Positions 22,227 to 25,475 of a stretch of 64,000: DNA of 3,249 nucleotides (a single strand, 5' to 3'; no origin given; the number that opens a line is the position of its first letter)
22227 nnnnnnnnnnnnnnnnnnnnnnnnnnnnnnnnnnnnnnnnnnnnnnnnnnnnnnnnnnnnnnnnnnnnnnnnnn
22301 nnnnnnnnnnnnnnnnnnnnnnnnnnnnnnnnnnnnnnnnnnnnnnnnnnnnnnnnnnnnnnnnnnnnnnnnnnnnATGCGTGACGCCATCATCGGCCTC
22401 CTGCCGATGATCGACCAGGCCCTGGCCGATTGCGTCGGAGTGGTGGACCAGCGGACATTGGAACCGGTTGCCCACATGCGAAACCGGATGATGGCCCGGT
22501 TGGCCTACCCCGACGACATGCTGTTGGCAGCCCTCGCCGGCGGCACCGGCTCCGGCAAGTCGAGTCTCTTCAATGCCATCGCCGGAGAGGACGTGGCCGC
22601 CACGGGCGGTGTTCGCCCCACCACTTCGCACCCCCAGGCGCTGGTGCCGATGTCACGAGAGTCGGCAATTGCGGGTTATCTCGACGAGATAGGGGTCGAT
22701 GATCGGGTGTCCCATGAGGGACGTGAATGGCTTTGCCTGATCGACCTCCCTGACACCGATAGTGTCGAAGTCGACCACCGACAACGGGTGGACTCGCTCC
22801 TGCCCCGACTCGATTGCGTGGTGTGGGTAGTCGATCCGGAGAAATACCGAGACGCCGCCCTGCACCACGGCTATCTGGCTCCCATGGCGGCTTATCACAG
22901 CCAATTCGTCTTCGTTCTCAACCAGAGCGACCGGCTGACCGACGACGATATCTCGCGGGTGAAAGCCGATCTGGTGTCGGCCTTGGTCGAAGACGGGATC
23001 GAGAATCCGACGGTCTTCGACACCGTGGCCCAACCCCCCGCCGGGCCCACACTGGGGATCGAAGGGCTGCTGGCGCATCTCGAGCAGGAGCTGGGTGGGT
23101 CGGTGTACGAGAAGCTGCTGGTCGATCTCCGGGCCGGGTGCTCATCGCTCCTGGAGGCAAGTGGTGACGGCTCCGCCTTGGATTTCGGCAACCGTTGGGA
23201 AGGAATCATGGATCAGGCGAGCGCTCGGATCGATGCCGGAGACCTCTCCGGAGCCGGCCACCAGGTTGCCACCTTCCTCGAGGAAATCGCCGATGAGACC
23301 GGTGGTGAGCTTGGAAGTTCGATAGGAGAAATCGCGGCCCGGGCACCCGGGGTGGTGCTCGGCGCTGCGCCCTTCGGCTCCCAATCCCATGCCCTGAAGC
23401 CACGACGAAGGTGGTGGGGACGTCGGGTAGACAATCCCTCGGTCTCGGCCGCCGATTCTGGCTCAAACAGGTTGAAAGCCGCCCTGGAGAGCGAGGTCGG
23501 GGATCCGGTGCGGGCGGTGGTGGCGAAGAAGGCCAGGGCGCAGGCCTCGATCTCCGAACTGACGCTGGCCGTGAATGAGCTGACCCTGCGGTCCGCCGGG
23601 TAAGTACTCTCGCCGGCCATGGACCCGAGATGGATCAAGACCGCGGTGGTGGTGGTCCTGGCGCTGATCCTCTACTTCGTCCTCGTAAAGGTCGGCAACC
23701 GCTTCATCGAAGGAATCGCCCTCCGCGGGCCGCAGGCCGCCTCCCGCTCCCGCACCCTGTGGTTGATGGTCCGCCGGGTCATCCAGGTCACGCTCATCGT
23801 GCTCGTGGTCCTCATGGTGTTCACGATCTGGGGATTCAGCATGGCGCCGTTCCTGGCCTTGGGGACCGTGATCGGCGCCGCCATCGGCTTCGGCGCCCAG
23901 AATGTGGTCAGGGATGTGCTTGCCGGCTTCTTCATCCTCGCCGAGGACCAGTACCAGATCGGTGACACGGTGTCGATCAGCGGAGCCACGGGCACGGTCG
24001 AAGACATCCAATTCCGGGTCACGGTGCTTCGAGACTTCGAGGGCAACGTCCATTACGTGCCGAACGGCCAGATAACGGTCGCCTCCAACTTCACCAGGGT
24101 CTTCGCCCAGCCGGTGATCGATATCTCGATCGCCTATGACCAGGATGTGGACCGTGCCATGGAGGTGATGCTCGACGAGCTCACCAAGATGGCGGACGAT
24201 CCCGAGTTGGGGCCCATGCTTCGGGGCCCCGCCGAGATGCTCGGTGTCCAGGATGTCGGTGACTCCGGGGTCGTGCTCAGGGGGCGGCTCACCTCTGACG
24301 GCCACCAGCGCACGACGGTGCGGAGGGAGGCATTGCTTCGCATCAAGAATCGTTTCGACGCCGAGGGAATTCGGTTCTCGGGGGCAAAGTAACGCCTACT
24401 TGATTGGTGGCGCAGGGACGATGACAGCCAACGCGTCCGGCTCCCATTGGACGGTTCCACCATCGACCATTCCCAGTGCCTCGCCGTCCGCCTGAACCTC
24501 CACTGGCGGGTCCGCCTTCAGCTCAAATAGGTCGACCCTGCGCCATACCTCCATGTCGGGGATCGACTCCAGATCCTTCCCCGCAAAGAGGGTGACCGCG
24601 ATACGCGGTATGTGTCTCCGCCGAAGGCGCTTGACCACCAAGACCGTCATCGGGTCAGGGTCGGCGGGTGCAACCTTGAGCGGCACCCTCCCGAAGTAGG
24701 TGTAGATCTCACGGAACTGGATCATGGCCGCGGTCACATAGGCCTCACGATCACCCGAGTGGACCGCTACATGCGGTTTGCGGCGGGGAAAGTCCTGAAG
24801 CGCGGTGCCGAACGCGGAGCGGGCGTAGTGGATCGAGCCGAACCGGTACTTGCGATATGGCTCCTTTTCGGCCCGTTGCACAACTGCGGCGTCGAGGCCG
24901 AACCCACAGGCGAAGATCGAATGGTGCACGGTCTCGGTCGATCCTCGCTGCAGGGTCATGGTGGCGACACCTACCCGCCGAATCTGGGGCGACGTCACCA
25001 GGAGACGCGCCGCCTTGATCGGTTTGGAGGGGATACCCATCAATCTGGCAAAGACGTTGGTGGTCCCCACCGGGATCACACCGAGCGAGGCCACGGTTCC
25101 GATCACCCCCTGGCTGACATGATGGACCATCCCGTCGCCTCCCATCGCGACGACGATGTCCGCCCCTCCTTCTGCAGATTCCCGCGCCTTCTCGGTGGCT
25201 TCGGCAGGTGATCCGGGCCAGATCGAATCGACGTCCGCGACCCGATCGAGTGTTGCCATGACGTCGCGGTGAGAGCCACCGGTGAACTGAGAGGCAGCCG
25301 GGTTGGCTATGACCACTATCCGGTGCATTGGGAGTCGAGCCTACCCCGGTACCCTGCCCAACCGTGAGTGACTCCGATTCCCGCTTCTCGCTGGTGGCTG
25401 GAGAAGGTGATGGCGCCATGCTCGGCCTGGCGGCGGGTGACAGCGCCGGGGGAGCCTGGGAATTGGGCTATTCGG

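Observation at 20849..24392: Tandem, translationally coupled dynamin-like GTPase pair directly followed by an MscS mechanosensitive channel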

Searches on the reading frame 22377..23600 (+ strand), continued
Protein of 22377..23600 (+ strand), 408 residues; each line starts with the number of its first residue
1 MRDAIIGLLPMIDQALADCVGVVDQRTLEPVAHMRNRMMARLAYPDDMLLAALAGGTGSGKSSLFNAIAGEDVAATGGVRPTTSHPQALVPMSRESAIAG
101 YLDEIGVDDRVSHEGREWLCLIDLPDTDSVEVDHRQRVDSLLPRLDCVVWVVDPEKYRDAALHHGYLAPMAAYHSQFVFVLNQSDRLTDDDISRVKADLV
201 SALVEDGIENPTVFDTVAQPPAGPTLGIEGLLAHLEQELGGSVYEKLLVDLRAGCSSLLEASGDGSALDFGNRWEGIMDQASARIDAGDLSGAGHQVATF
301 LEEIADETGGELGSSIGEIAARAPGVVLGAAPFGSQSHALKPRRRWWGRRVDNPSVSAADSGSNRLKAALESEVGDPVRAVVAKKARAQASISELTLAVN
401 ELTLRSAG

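Call 64: find_related_loci(query=A4, collection=metagenome_contigs, flank=5000)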
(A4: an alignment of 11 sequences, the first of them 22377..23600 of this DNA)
Query A4 (408 aa) in metagenome_contigs; peptide patterns used: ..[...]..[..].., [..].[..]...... (x = any residue, [..] = any of these).
600 stretches matched a pattern (row limit reached: there are more); 63 encode a relative of the query (tblastn E <= 1e-3); 63 distinct loci.
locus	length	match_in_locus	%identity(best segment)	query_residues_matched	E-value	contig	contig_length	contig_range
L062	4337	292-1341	37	30-388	3e-48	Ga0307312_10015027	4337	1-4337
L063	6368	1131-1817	44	41-263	8e-47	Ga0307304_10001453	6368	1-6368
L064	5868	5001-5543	44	41-219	9e-43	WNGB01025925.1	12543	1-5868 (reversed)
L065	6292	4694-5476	37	12-263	2e-37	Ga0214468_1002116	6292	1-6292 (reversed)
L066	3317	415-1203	36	10-263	1e-36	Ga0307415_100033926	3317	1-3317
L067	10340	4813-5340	46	41-208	1e-35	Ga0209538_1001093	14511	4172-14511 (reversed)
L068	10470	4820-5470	39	9-216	2e-35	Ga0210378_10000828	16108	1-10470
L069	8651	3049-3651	41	27-218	8e-34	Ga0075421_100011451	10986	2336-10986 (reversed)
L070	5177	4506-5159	40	14-218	1e-33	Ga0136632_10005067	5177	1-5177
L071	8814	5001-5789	36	12-266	1e-33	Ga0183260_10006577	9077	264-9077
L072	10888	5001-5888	34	12-308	3e-33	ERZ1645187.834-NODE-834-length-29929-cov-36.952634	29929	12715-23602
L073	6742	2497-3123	39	2-210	3e-33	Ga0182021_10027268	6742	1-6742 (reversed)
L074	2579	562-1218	39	23-248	3e-33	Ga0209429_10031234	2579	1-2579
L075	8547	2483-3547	33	9-342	1e-32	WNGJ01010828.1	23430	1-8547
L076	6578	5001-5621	44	21-218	1e-32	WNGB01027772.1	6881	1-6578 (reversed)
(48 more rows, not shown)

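Call 68: search_protein_families(library=pfam, proteins=[L062:214-1845:+, L062:1859-2800:-, L062:2816-4282:-, L063:498-2657:+, L063:2657-4900:-, L063:3982-5832:+, L063:3919-5727:-, L064:4239-5867:+], max_evalue=0.001)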
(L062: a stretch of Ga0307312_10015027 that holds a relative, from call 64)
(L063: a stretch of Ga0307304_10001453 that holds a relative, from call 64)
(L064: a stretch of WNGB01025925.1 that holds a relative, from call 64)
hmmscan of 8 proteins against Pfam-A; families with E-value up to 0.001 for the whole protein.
L062:214-1845:+ (544 aa): 3 families
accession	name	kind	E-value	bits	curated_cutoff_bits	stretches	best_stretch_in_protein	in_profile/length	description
PF00350.29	Dynamin_N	-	3.1e-10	40.8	27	1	49-84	2-36/168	Dynamin family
PF01926.29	MMR_HSR1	-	1e-05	26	21.9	1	49-159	3-92/113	50S ribosome-binding GTPase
PF03193.22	RsgA_GTPase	-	0.00055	20.2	30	0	10-77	71-138/174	RsgA GTPase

L062:1859-2800:- (313 aa): 0 families

L062:2816-4282:- (488 aa): 1 family
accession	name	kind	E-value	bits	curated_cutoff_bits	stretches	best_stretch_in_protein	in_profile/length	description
PF11856.13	DUF3376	-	1.7e-16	61.1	25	1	43-237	277-439/514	Protein of unknown function (DUF3376)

L063:498-2657:+ (720 aa): 2 families
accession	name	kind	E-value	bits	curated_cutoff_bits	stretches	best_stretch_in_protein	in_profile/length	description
PF00350.29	Dynamin_N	-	2e-08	34.9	27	1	223-258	2-36/168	Dynamin family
PF01926.29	MMR_HSR1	-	2.1e-05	25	21.9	1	223-333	3-92/113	50S ribosome-binding GTPase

L063:2657-4900:- (747 aa): 2 families
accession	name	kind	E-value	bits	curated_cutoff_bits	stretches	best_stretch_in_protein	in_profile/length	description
PF05977.19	MFS_3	-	2.6e-55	188.3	27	1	343-727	6-392/524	Transmembrane secretion effector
PF07690.21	MFS_1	-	2.3e-31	109.4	33.4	1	353-686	2-338/347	Major Facilitator Superfamily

L063:3982-5832:+ (617 aa): 3 families
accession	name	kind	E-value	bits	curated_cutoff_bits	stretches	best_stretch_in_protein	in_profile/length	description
PF00561.26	Abhydrolase_1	-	3.4e-19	69.9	25.8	1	337-584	2-239/245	alpha/beta hydrolase fold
PF12146.15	Hydrolase_4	-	6.3e-14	52.3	27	1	338-585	7-234/239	Serine aminopeptidase, S33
PF08386.16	Abhydrolase_4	-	0.00069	20.1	21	0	544-584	34-74/103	TAP-like protein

L063:3919-5727:- (602 aa): 1 family
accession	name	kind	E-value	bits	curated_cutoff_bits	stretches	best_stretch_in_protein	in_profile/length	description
PF00296.26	Bac_luciferase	-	3.2e-55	188.1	27.9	1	298-572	20-312/314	Luciferase-like monooxygenase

L064:4239-5867:+ (543 aa): 3 families
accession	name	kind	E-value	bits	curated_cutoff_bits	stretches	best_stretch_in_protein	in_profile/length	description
PF00350.29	Dynamin_N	-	1.4e-07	32.1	27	1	266-301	2-36/168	Dynamin family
PF01926.29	MMR_HSR1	-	1.9e-05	25.2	21.9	1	265-376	2-92/113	50S ribosome-binding GTPase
PF03193.22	RsgA_GTPase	-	0.00056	20.2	30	0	260-286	104-130/174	RsgA GTPase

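Call 73: search_protein_families(library=padloc, proteins=[window:22377-23600:+], max_evalue=0.01)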
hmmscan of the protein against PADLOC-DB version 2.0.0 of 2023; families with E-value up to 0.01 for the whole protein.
window:22377-23600:+ (408 aa): 0 families

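Call 80: search_protein_representatives(alignment_id=A3)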
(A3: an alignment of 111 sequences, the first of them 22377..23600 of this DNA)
Query: 111 sequences, 410 profile positions. Proteins with E-value up to 0.001 (for the whole library): 5713; up to 1e-10: 3028; up to 1e-30: 1000. The best 150 are listed.
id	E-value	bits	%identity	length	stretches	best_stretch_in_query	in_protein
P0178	5.0e-165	566.0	-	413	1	1-409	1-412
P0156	8.4e-159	545.5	-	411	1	1-405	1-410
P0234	5.8e-152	523.0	-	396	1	1-406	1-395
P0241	1.8e-150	518.1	-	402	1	1-408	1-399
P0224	2.2e-148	511.2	-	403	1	1-407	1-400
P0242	2.5e-147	507.8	-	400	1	1-408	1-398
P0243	7.4e-147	506.2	-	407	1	1-408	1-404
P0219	1.5e-146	505.2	-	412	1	1-408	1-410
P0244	4.7e-145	500.2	-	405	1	1-406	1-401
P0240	7.8e-144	496.2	-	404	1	1-408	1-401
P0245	4.2e-143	493.8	-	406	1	1-409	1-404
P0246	3.1e-142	491.0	-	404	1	1-408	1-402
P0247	2.9e-141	487.8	-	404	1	1-408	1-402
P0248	2.1e-139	481.6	-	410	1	1-405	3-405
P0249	1.0e-138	479.3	-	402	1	1-407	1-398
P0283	1.6e-106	373.3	-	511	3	3-294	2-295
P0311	9.9e-93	327.9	-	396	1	5-407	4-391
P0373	6.4e-76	272.5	-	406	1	3-400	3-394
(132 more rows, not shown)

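Call 82: find_encoding_contigs(protein=P0283, flank=6000, max_places=2)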
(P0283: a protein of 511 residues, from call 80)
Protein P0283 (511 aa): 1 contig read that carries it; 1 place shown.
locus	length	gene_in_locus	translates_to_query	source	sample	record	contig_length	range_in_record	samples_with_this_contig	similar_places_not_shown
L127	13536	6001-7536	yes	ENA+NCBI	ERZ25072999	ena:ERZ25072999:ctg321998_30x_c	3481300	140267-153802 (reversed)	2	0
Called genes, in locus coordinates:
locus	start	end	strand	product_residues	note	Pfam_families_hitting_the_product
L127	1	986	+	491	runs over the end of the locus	PF00224:PK, PF02887:PK_C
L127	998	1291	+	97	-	-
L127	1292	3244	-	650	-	PF12229:PG_binding_4, PF04294:VanW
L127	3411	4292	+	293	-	PF01370:Epimerase, PF08338:DUF1731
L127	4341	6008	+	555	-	PF00350:Dynamin_N (weak), PF01926:MMR_HSR1 (weak)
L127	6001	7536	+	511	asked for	PF00350:Dynamin_N (faint), PF01926:MMR_HSR1 (weak)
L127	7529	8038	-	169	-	PF13238:AAA_18, PF01202:SKI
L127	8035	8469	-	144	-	PF00383:dCMP_cyt_deam_1, PF14437:MafB19-deam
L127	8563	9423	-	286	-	PF00781:DAGK_cat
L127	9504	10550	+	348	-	-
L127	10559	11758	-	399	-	PF07690:MFS_1, PF12832:MFS_1_like, PF11700:ATG22, PF07690:MFS_1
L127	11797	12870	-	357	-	PF08240:ADH_N, PF16912:Glu_dehyd_C (weak), PF00107:ADH_zinc_N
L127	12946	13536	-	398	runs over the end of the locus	PF00155:Aminotran_1_2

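Call 83: find_encoding_contigs(protein=P0373, flank=6000, max_places=2)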
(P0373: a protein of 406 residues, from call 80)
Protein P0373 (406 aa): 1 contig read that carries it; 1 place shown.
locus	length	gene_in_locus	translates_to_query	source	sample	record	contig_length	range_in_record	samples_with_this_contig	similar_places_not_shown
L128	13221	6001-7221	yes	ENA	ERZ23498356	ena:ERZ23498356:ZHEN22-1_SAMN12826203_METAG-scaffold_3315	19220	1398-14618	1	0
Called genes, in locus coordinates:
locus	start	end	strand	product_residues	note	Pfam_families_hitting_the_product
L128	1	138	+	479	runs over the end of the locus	PF00224:PK, PF02887:PK_C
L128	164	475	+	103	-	-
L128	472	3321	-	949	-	PF04294:VanW, PF03793:PASTA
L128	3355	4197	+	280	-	PF02585:PIG-L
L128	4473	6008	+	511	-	PF01926:MMR_HSR1 (weak)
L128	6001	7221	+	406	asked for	PF03193:RsgA_GTPase (faint), PF00350:Dynamin_N (faint), PF01926:MMR_HSR1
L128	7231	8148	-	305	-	PF00781:DAGK_cat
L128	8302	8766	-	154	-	-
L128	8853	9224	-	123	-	PF00072:Response_reg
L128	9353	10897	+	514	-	PF00171:Aldedh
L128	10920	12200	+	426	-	PF01520:Amidase_3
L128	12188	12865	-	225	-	PF00565:SNase, PF00932:LTD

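Call 84: find_encoding_contigs(protein=P0311, flank=6000, max_places=2)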
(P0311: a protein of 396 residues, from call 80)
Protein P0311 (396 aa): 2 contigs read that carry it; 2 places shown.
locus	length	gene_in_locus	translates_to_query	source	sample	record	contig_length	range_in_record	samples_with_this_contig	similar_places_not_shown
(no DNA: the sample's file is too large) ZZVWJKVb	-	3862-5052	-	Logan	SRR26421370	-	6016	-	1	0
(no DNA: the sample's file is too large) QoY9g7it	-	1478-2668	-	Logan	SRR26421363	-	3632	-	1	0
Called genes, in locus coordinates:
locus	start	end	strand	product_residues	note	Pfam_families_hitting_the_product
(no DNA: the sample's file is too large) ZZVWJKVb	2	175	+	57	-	?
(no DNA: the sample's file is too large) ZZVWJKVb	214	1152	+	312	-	PF01734:Patatin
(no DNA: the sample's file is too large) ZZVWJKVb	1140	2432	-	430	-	-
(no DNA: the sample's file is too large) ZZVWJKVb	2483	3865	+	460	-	PF01926:MMR_HSR1 (faint)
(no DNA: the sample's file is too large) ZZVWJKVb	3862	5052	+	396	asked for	PF00350:Dynamin_N (faint), PF01926:MMR_HSR1 (weak)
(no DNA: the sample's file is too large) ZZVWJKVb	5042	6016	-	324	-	?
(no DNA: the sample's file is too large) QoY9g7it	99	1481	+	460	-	PF01926:MMR_HSR1 (faint)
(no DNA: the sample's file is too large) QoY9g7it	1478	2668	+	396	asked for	PF00350:Dynamin_N (faint), PF01926:MMR_HSR1 (weak)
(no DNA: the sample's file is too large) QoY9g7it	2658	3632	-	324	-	?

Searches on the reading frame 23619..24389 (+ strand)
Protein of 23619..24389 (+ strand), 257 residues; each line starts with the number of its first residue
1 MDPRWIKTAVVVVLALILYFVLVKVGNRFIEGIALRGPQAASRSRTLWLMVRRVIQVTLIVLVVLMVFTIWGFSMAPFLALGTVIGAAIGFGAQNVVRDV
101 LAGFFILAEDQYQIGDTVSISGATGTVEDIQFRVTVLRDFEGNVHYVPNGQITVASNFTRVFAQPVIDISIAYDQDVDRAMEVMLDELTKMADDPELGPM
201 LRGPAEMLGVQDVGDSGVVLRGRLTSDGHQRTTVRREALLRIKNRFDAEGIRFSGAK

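Call 9: search_protein_families(library=pfam, proteins=[window:23619-24389:+], max_evalue=0.1)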
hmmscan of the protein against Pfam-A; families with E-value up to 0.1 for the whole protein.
window:23619-24389:+ (257 aa): 3 families
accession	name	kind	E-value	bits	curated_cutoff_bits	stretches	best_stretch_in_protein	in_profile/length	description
PF00924.24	MS_channel_2nd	-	1.2e-20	73.8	20.2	1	95-160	1-68/68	Mechanosensitive ion channel, beta-domain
PF21082.3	MS_channel_3rd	-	4.5e-07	30.6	21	1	166-253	2-88/88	Mechanosensitive ion channel MscS, C-terminal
PF21088.3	MS_channel_1st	-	9.4e-05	22.8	23.1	1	55-94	3-42/42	Mechanosensitive ion channel, transmembrane helices 2/3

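Call 10: search_protein_families(library=ncbifam, proteins=[window:23619-24389:+], max_evalue=0.1)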
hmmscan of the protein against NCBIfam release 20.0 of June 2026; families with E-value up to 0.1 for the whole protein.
window:23619-24389:+ (257 aa): 6 families
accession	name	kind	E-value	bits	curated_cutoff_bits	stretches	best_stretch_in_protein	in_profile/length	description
NF047601.1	MscSThanab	equivalog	5.6e-44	150.7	500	1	5-254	17-268/280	small-conductance mechanosensitive channel MscS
NF008542.0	PRK11465.1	equivalog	1.5e-32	112.7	596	1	6-253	468-715/741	mechanosensitive channel protein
NF007662.0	PRK10334.1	subfamily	5.4e-16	58.7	321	1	12-254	31-269/286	small-conductance mechanosensitive channel MscS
NF047602.1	MscsSHelicob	equivalog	2e-12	47.2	400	1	47-252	45-248/260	small-conductance mechanosensitive channel MscS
NF008180.0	PRK10929.1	equivalog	6e-11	40.9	809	1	54-151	878-975/1109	miniconductance mechanosensitive channel MscM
NF008438.0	PRK11281.1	equivalog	2.4e-10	38.8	991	1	57-187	884-1018/1113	mechanosensitive channel MscK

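Call 73: search_protein_families(library=padloc, proteins=[window:23619-24389:+], max_evalue=0.01)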
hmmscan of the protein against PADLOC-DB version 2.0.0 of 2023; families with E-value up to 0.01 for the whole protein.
window:23619-24389:+ (257 aa): 0 families

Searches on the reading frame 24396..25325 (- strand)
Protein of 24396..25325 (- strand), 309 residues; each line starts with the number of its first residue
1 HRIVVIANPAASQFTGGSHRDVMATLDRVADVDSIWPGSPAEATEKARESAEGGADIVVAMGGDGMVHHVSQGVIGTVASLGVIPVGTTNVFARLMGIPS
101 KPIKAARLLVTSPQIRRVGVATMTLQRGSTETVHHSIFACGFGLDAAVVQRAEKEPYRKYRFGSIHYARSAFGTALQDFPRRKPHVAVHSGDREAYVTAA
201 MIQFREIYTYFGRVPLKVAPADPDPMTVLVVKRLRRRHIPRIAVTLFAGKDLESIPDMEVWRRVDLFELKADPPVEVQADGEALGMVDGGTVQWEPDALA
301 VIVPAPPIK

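Call 75: search_protein_families(library=pfam, proteins=[window:24396-25325:-], max_evalue=0.0001)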
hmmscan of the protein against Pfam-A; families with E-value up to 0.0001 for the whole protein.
window:24396-25325:- (309 aa): 2 families
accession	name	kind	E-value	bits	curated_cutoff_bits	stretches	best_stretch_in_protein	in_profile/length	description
PF00781.29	DAGK_cat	-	7.1e-21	74.5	23.6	1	2-121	1-123/125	Diacylglycerol kinase catalytic domain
PF19279.4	YegS_C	-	1.4e-07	31.8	27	1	142-303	5-158/158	YegS C-terminal NAD kinase beta sandwich-like domain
